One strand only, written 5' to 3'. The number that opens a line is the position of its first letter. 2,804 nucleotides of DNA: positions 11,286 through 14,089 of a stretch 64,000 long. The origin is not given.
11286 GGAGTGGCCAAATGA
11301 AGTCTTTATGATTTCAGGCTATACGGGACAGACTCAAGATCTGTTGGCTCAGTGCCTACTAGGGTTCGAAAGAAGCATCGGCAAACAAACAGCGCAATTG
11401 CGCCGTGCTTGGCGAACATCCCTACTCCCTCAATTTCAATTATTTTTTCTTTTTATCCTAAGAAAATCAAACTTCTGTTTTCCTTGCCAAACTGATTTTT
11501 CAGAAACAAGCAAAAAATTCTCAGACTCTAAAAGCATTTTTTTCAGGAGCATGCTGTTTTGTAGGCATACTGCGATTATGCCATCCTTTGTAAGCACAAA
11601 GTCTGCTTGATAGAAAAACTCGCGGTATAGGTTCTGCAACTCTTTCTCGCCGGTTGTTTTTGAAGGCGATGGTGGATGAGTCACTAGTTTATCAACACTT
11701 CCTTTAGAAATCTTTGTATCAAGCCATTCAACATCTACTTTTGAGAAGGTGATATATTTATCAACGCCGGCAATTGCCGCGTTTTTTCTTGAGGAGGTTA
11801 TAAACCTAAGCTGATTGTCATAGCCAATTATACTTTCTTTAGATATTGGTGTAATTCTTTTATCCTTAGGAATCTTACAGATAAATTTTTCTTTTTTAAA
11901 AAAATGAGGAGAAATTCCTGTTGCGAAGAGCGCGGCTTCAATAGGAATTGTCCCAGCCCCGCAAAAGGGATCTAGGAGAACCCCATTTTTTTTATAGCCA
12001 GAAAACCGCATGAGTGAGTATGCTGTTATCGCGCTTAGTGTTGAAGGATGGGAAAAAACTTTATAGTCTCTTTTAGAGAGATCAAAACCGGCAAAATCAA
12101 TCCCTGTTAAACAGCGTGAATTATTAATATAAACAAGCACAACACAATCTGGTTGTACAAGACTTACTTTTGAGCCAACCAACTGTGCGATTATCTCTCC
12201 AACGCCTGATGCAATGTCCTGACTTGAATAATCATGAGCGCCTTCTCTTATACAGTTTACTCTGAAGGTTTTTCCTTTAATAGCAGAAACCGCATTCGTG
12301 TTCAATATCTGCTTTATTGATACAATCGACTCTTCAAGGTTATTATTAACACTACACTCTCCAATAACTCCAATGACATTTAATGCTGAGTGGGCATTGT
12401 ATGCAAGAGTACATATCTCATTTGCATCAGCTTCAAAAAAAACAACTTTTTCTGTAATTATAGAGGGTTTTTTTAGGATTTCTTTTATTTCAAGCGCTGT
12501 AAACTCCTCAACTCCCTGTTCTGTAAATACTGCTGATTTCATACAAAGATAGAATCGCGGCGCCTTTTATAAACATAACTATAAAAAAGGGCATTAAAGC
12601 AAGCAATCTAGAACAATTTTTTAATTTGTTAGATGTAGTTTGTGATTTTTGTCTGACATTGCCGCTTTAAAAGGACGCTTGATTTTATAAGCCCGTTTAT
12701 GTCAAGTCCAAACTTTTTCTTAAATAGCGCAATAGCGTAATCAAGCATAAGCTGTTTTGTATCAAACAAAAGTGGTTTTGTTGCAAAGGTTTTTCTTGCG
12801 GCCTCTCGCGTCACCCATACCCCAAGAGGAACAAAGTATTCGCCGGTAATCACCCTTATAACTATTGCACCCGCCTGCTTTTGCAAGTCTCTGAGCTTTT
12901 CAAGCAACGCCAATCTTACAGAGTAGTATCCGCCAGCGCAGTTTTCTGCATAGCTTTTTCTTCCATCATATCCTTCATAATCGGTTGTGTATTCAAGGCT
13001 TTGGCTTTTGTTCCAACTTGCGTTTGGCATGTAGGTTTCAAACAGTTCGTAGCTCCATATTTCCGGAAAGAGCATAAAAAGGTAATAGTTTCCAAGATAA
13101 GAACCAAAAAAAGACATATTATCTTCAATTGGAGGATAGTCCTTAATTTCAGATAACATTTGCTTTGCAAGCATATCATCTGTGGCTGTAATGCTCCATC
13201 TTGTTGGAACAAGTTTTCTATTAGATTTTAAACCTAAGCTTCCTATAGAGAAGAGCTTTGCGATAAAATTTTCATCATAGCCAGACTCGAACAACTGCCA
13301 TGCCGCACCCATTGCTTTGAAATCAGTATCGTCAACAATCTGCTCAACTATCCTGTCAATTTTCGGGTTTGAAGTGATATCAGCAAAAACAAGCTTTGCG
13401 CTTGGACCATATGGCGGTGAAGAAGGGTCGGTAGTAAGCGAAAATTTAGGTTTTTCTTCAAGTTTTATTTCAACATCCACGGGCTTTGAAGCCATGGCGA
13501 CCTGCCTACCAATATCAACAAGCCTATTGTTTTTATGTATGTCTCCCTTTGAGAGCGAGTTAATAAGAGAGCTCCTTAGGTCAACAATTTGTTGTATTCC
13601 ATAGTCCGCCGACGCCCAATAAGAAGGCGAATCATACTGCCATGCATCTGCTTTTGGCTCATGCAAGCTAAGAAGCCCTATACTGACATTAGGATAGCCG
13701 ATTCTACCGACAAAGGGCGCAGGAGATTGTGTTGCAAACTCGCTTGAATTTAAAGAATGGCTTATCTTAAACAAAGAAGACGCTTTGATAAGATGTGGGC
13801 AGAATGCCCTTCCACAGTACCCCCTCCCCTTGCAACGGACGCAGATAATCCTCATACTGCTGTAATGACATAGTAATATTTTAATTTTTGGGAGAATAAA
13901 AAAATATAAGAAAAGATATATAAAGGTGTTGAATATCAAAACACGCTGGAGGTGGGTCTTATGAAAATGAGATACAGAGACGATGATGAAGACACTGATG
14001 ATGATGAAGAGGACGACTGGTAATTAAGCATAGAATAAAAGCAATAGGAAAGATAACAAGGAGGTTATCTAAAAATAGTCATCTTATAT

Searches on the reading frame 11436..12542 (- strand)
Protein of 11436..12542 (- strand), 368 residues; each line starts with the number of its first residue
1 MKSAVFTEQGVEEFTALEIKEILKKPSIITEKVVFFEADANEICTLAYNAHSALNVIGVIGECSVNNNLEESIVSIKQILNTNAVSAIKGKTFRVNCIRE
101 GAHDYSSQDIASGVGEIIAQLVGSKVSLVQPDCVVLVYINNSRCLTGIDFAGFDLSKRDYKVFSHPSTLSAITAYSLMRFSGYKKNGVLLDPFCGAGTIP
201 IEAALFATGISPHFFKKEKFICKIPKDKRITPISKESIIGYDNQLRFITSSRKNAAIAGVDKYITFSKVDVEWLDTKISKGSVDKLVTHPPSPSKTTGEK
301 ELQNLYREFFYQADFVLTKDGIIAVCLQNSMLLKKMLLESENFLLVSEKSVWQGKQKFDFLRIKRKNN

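Call 11: find_encoding_contigs(protein=window:11436-12542:-, flank=3000, max_places=6)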
Protein window:11436-12542:- (368 aa): no gene with exactly this product is on record in the collection.

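Call 12: search_protein_families(library=pfam, proteins=[window:11436-12542:-])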
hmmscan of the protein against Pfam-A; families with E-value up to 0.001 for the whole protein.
window:11436-12542:- (368 aa): 4 families
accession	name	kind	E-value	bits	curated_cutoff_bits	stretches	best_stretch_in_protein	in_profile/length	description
PF01170.24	UPF0020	-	1.2e-35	123.5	22.3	1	158-340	1-179/197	RMKL-like, methyltransferase domain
PF02926.22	THUMP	-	3.1e-09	37.5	20.6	1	90-147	22-82/84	THUMP domain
PF13847.12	Methyltransf_31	-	6.7e-07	29.5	27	1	184-356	2-133/145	Methyltransferase domain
PF05175.20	MTS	-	6.7e-05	23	23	1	237-339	57-152/170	Methyltransferase small domain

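Call 30: find_homologous_proteins(query=window:11439-12542:-, max_evalue=1e-20)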
Query window:11439-12542:- (368 aa): 434 proteins with E <= 1e-20 among 3965 candidates; the best 120 are listed.
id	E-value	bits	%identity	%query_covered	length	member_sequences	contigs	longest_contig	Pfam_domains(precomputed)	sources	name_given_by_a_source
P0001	5.1e-240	813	100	100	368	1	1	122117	PF13847.13,PF02926.23,PF01170.25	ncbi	ncbi:MAG: THUMP domain-containing protein [Candidatus Woesearchaeota archaeon]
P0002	2.4e-113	397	52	99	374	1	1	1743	PF02926.23,PF01170.25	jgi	jgi:23S rRNA (guanine2445-N2)-methyltransferase / 23S rRNA (guanine2069-N7)-methyltransferase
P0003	6.2e-104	366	47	99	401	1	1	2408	PF02926.23,PF01170.25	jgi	jgi:23S rRNA G2445 N2-methylase RlmL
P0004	6.4e-104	366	48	100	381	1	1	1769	PF02926.23,PF01170.25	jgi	jgi:23S rRNA G2445 N2-methylase RlmL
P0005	1.6e-103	365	46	100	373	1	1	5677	PF02926.23,PF01170.25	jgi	jgi:23S rRNA G2445 N2-methylase RlmL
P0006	5.6e-99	350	47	99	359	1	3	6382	PF05175.21,PF02926.23,PF01170.25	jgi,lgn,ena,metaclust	metaclust:\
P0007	1.4e-97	345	45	99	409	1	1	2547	PF02926.23,PF01170.25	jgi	jgi:23S rRNA G2445 N2-methylase RlmL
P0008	1.1e-93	332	44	99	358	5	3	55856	PF13847.13,PF05175.21,PF02926.23,PF01170.25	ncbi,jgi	-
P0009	9.2e-91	323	44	97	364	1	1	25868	PF05175.21,PF02926.23,PF01170.25,PF01555.25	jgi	jgi:23S rRNA G2445 N2-methylase RlmL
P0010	2.3e-89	318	45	99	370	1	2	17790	PF05175.21,PF02926.23,PF01170.25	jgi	-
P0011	1.8e-88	315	45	97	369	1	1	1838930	PF13847.13,PF05175.21,PF02926.23,PF01170.25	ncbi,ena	-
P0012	1.9e-88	315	45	92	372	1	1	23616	PF05175.21,PF02926.23,PF01170.25,PF01555.25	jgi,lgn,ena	-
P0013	4.3e-88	314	47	96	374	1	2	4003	PF02926.23,PF01170.25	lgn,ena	-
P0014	3.2e-87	311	43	96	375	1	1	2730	PF13847.13,PF05175.21,PF02926.23,PF01170.25,PF09445.17,PF22020.3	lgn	-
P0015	5.4e-87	310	43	97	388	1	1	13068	PF05175.21,PF02926.23,PF01170.25,PF01555.25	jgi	jgi:23S rRNA G2445 N2-methylase RlmL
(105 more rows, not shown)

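Call 32: find_encoding_contigs(protein=P0001, flank=1000, max_places=3)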
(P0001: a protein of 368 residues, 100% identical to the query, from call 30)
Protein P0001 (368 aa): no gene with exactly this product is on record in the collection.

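Call 33: find_encoding_contigs(protein=P0002, flank=3000, max_places=3)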
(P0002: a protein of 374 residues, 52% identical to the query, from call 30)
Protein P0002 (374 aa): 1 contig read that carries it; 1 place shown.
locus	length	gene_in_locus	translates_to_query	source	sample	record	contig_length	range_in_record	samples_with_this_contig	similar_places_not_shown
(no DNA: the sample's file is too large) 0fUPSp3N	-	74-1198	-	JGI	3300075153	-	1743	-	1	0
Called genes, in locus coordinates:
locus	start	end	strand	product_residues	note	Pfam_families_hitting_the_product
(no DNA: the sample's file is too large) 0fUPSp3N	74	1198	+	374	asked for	PF02926:THUMP, PF01170:UPF0020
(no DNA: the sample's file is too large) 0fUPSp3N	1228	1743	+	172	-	?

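Call 34: find_encoding_contigs(protein=P0005, flank=3000, max_places=3)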
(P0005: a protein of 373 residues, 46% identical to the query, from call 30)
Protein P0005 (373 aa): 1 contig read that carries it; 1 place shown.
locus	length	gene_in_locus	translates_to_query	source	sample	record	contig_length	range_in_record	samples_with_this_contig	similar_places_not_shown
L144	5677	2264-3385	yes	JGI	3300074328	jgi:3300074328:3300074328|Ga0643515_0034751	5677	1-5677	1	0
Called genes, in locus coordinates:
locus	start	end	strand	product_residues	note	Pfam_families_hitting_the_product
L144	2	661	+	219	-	?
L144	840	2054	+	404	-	PF04894:Nre_N, PF04895:Nre_C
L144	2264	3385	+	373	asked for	PF02926:THUMP, PF01170:UPF0020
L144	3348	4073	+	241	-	PF05401:NodS (faint), PF07021:MetW (weak), PF13489:Methyltransf_23, PF13847:Methyltransf_31, PF08241:Methyltransf_11, PF08242:Methyltransf_12, PF13649:Methyltransf_25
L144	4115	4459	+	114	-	-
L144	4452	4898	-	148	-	PF01121:CoaE (faint), PF08433:KTI12 (faint), PF13238:AAA_18, PF13521:AAA_28 (weak), PF13671:AAA_33 (weak), PF13207:AAA_17 (weak)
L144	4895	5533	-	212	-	-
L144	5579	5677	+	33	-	?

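Call 35: find_encoding_contigs(protein=P0003, flank=3000, max_places=3)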
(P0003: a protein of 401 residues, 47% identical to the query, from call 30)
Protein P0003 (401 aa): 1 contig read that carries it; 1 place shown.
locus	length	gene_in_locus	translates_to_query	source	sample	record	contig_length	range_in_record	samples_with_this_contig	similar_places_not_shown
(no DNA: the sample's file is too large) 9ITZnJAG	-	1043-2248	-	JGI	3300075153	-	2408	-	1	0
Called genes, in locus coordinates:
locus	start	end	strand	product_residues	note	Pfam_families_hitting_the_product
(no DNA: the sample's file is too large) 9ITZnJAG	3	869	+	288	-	PF04894:Nre_N, PF04895:Nre_C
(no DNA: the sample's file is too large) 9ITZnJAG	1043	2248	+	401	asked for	PF02926:THUMP (weak), PF01170:UPF0020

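Call 36: find_encoding_contigs(protein=P0006, flank=4000, max_places=3)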
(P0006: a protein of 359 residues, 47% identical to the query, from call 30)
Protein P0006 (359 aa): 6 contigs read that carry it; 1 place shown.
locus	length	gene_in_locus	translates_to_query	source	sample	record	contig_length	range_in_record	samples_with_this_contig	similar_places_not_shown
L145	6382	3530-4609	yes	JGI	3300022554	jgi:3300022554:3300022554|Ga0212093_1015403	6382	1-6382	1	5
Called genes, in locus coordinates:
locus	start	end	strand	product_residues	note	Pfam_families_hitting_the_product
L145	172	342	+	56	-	PF03911:Sec61_beta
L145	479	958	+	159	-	-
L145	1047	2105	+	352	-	PF01544:CorA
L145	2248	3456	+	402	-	PF04894:Nre_N, PF04895:Nre_C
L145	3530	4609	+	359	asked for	PF02926:THUMP, PF01170:UPF0020, PF05175:MTS (weak)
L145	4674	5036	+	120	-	-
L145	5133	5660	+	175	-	-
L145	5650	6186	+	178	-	PF13238:AAA_18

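Call 37: find_encoding_contigs(protein=P0004, flank=3000, max_places=3)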
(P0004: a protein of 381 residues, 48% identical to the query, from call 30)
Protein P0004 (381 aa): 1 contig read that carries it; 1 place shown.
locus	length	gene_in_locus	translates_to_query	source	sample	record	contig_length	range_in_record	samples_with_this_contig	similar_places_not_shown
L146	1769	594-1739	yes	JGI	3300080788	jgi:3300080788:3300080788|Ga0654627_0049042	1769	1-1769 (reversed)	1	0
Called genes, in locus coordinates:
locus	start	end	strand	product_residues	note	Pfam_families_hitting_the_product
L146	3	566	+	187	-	?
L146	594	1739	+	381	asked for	PF02926:THUMP (weak), PF01170:UPF0020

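Call 57: list_cluster_members(proteins=[P0001])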
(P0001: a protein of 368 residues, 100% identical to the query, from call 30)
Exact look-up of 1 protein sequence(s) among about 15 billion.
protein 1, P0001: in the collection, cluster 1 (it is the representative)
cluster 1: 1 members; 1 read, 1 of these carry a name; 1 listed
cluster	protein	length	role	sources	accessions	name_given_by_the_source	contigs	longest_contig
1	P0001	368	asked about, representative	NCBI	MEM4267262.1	MAG: THUMP domain-containing protein [Candidatus Woesearchaeota archaeon]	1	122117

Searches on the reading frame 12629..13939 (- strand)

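Call 12: search_protein_families(library=pfam, proteins=[window:12629-13939:-])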
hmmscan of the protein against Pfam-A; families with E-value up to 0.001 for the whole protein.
window:12629-13939:- (436 aa): 2 families
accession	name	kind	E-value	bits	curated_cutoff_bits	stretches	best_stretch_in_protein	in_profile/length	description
PF04894.17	Nre_N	-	6.4e-79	266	25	1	42-310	2-270/270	Archaeal Nre, N-terminal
PF04895.17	Nre_C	-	2.7e-26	92.1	27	1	322-435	1-110/110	Archaeal Nre, C-terminal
